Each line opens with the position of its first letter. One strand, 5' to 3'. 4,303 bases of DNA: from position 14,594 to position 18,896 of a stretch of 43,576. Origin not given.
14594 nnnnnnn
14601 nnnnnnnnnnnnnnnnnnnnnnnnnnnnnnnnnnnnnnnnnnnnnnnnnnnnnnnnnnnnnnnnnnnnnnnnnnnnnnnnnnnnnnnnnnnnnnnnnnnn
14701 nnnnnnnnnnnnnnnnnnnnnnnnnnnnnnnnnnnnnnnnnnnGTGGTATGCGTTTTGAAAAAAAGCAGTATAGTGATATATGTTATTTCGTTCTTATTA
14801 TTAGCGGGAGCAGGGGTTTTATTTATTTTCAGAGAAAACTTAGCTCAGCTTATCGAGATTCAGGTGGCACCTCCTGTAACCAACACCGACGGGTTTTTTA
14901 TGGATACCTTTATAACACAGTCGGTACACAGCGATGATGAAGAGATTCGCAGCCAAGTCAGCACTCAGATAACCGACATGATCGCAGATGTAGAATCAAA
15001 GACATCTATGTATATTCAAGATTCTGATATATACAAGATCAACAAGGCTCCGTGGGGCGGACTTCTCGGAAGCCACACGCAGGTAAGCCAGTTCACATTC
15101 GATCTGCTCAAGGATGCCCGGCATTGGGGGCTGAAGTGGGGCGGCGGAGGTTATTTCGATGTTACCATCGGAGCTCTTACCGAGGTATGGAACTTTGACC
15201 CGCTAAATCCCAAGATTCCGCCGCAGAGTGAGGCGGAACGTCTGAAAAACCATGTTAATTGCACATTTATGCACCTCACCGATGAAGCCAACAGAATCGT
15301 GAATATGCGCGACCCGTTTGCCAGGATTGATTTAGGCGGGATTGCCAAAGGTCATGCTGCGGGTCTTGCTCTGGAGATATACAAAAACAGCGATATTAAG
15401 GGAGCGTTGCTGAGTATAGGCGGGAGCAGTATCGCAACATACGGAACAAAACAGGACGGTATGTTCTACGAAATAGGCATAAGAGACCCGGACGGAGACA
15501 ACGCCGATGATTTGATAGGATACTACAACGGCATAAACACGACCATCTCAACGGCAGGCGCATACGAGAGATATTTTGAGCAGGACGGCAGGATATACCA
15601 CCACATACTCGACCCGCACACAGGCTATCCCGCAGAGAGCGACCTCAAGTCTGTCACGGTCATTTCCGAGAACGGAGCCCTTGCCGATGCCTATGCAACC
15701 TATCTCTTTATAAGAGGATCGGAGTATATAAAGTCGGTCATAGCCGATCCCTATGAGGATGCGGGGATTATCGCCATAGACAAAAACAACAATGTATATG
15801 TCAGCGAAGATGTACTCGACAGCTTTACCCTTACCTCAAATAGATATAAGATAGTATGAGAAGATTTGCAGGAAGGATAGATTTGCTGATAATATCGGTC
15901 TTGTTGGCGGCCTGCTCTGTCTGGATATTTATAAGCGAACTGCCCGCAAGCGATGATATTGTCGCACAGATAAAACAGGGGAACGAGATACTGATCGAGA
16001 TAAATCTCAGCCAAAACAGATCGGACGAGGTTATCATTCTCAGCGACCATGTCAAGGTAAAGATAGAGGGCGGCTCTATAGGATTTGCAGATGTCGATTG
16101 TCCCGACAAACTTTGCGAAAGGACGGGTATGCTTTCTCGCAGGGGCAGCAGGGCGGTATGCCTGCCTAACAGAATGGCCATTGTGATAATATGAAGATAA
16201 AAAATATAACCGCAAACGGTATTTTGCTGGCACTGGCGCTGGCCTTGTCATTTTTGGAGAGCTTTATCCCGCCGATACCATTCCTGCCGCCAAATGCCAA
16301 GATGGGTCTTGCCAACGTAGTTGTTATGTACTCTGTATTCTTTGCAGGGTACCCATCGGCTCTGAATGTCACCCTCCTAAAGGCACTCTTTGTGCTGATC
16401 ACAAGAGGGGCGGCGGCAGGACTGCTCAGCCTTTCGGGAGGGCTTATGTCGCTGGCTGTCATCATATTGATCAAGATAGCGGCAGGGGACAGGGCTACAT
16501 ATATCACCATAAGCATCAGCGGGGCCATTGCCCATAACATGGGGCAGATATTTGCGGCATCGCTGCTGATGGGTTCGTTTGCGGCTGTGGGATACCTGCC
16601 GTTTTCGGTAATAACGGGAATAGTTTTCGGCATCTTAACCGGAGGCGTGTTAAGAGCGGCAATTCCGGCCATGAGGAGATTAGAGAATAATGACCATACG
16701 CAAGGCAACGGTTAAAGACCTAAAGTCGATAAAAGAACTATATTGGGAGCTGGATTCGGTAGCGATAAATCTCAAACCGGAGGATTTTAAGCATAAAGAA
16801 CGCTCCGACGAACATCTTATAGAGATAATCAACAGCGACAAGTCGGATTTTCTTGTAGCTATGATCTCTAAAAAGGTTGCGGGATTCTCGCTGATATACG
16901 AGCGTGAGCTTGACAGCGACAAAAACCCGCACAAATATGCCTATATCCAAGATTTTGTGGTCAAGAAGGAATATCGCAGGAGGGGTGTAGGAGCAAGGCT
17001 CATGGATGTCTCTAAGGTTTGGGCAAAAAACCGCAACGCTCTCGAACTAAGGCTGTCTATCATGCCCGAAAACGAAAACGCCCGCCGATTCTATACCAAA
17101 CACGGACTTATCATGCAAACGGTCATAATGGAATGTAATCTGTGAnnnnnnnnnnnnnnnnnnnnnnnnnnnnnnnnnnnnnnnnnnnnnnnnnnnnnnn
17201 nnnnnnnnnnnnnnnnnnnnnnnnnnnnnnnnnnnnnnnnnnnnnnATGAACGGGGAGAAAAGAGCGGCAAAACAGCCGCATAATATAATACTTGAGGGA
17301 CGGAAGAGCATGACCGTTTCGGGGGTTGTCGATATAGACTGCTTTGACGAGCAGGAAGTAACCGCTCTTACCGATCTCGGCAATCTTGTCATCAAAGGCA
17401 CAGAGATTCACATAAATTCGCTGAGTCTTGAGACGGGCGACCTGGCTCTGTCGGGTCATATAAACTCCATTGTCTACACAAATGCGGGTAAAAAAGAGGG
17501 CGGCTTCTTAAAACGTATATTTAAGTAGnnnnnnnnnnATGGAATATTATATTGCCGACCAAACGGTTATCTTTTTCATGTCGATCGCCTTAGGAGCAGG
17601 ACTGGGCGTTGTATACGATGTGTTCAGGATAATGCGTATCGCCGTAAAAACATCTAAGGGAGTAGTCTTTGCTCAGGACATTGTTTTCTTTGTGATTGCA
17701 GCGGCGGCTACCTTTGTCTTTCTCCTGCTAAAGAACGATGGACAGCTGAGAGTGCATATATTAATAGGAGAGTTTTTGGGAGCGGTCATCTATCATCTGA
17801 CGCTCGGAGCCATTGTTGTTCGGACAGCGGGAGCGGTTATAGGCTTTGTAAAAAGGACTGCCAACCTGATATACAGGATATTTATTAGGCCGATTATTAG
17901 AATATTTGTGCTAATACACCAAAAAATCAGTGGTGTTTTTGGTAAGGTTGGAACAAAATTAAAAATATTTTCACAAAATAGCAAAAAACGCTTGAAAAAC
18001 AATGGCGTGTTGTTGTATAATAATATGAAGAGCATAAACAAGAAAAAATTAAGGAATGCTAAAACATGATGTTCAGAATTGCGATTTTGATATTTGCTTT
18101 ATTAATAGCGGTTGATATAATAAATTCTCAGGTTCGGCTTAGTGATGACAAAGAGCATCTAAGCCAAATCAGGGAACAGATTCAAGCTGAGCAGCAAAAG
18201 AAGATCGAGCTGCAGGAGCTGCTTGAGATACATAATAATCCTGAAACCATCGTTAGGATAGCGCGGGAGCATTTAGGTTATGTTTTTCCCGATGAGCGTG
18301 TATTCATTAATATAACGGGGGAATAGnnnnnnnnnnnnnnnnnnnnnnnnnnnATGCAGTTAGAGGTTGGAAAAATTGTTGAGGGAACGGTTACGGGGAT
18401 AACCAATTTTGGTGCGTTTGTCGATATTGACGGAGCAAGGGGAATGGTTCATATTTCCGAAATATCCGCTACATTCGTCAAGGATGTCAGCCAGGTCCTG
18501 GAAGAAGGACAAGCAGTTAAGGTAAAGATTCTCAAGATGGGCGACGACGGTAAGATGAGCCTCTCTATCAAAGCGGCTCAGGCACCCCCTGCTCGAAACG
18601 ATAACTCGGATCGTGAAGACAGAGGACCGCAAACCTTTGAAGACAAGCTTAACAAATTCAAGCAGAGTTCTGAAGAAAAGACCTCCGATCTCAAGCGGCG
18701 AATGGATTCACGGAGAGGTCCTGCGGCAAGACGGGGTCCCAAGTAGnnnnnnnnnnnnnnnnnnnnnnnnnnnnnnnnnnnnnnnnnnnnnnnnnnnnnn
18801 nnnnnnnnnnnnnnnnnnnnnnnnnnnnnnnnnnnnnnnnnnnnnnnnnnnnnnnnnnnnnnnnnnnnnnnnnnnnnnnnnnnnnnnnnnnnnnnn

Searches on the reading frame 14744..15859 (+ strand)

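Call 21: search_protein_families(library=pfam, proteins=[window:14744-15859:+], max_evalue=0.001)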
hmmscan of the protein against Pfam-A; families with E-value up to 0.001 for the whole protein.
window:14744-15859:+ (371 aa): 1 family
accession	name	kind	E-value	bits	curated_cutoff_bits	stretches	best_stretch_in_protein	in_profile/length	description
PF02424.20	ApbE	-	3e-64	217.6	25.6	1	53-335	1-257/266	ApbE family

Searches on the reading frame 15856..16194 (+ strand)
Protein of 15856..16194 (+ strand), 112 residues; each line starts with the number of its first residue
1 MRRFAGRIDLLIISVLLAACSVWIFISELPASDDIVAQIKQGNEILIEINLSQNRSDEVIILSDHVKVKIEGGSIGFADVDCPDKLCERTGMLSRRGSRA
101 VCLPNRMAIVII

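Call 21: search_protein_families(library=pfam, proteins=[window:15856-16194:+], max_evalue=0.001)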
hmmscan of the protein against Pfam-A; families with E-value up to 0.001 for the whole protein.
window:15856-16194:+ (112 aa): 1 family
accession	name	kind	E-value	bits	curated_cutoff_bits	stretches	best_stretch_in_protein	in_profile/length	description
PF07009.16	NusG_II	-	3e-20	72.8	29.6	1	12-111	2-103/107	NusG domain II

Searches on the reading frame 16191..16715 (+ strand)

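Call 21: search_protein_families(library=pfam, proteins=[window:16191-16715:+], max_evalue=0.001)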
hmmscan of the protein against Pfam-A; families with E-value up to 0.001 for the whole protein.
window:16191-16715:+ (174 aa): 1 family
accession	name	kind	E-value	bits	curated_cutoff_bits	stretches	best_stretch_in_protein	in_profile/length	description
PF07456.16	Hpre_diP_synt_I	-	1.6e-31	109.7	30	1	12-154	1-144/147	Heptaprenyl diphosphate synthase component I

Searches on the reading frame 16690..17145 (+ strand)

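Call 21: search_protein_families(library=pfam, proteins=[window:16690-17145:+], max_evalue=0.001)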
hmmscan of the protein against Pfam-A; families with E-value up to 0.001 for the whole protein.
window:16690-17145:+ (151 aa): 5 families
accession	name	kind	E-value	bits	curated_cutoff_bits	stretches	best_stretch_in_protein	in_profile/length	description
PF00583.31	Acetyltransf_1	-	2.3e-17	63.8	20.7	1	36-139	14-115/116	Acetyltransferase (GNAT) family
PF13508.13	Acetyltransf_7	-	2.8e-12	47.3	27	1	51-139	2-81/84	Acetyltransferase (GNAT) domain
PF13673.13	Acetyltransf_10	-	1.8e-10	41.3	23.6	1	31-140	11-107/128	Acetyltransferase (GNAT) domain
PF13527.13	Acetyltransf_9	-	3.7e-05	24.1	25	1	48-107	39-96/127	Acetyltransferase (GNAT) domain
PF13420.13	Acetyltransf_4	-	4e-05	24.1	24.3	1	3-140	1-134/155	Acetyltransferase (GNAT) domain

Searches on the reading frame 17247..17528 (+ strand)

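Call 22: search_protein_families(library=pfam, proteins=[window:17247-17528:+], max_evalue=0.001)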
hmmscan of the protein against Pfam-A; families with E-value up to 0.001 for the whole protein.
window:17247-17528:+ (93 aa): 1 family
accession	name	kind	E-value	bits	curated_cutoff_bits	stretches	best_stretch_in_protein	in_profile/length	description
PF07873.16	YabP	-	7.6e-18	64.5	27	1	12-77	1-64/64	YabP family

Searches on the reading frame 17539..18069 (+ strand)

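Call 22: search_protein_families(library=pfam, proteins=[window:17539-18069:+], max_evalue=0.001)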
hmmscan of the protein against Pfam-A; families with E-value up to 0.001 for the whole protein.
window:17539-18069:+ (176 aa): 1 family
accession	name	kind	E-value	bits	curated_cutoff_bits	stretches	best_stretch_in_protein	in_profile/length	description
PF09578.15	Spore_YabQ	-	1.2e-21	77.1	27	1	12-90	1-79/79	Spore cortex protein YabQ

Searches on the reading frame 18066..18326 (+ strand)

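Call 22: search_protein_families(library=pfam, proteins=[window:18066-18326:+], max_evalue=0.001)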
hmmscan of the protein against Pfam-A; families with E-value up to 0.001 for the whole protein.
window:18066-18326:+ (86 aa): 1 family
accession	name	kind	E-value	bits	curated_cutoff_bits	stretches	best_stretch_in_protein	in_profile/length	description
PF04977.20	DivIC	-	4.9e-11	42.7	28.9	1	7-82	1-77/80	Septum formation initiator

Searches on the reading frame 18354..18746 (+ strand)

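Call 22: search_protein_families(library=pfam, proteins=[window:18354-18746:+], max_evalue=0.001)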
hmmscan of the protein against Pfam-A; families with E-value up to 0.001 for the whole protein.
window:18354-18746:+ (130 aa): 2 families
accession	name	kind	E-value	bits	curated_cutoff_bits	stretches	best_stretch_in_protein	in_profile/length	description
PF00575.29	S1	-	1.1e-21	77.4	22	1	3-73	2-74/74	S1 RNA binding domain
PF23459.1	S1_RRP5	-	9.5e-05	23.3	27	1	4-68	2-66/72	RRP5 S1 domain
